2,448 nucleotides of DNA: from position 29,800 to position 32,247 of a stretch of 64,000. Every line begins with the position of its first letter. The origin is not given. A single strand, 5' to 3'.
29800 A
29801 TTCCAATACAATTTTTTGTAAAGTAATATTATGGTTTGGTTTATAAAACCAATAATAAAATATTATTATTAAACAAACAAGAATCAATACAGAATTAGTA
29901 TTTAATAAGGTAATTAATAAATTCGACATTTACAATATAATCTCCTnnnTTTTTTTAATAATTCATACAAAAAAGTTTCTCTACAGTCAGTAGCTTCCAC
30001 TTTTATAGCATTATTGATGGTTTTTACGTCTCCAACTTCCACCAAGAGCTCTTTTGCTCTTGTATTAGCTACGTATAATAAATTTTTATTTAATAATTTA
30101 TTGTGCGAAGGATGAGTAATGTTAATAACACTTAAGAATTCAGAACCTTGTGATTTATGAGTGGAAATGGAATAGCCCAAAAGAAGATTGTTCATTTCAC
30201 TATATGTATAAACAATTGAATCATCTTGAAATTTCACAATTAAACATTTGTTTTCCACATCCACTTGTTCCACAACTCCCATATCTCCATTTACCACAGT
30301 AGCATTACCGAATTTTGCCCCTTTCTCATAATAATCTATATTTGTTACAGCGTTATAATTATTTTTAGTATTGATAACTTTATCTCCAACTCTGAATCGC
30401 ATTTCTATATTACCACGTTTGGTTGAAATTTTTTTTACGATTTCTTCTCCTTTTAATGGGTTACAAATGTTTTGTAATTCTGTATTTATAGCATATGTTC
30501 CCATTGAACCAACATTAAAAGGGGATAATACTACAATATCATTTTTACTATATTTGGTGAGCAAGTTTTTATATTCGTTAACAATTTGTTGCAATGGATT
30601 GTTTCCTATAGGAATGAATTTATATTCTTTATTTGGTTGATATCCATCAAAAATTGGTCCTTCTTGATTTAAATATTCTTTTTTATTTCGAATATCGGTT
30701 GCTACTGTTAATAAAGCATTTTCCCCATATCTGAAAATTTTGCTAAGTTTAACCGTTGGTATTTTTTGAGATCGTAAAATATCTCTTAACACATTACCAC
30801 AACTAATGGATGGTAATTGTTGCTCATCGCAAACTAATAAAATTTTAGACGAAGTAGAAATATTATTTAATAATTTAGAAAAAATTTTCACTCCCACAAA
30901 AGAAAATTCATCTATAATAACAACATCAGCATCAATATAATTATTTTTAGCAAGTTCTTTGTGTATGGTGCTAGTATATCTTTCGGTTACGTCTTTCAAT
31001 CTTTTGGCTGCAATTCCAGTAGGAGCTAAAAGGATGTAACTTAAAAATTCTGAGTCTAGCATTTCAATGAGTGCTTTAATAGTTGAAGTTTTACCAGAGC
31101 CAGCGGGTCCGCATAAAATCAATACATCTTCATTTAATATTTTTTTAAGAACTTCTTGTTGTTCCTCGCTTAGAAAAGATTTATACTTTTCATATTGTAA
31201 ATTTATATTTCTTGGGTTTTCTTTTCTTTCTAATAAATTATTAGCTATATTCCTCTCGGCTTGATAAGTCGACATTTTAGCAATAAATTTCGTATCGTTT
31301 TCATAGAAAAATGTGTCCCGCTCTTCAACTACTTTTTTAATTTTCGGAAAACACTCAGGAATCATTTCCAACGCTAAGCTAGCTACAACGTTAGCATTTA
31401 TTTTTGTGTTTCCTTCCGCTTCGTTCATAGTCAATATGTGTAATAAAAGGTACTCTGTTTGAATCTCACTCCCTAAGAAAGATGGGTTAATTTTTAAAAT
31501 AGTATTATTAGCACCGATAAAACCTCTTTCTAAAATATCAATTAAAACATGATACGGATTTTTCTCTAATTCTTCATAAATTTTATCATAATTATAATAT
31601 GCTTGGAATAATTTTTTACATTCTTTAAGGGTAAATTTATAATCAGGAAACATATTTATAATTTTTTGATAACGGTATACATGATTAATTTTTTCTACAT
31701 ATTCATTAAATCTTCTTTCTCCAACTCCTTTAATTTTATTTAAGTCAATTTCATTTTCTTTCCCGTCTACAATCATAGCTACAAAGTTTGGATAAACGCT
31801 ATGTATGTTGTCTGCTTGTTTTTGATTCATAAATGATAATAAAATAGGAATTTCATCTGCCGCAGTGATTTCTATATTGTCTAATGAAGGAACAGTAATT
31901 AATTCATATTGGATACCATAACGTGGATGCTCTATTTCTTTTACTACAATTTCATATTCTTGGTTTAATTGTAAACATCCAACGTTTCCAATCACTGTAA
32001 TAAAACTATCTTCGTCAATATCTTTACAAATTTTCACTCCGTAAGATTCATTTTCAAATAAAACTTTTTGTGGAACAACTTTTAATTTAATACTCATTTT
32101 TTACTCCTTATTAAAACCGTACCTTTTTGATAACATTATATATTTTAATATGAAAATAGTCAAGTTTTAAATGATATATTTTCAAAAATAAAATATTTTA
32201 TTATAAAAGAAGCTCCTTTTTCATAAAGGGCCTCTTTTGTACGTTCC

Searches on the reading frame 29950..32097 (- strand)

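Call 29: search_protein_families(library=phrogs, proteins=[window:29950-32097:-], max_evalue=0.00001)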
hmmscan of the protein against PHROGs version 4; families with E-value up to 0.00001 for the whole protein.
window:29950-32097:- (716 aa): 6 families
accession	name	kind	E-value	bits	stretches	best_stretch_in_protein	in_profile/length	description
phrog_4412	-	DNA, RNA and nucleotide metabolism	1.9e-164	549.9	1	3-716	8-740/743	exonuclease V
phrog_325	-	DNA, RNA and nucleotide metabolism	2e-53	182.9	1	63-702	257-881/986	Dda-like helicase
phrog_1967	-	DNA, RNA and nucleotide metabolism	1.8e-12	47.7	1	266-348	113-191/776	DNA helicase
phrog_25411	-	unknown function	7e-08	32.6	0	296-345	201-252/627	-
phrog_170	-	other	6e-07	30.2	0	270-341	37-108/323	PhoH-like phosphate starvation-inducible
phrog_168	-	DNA, RNA and nucleotide metabolism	1.6e-06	29.1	1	310-399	26-110/314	clamp loader of DNA polymerase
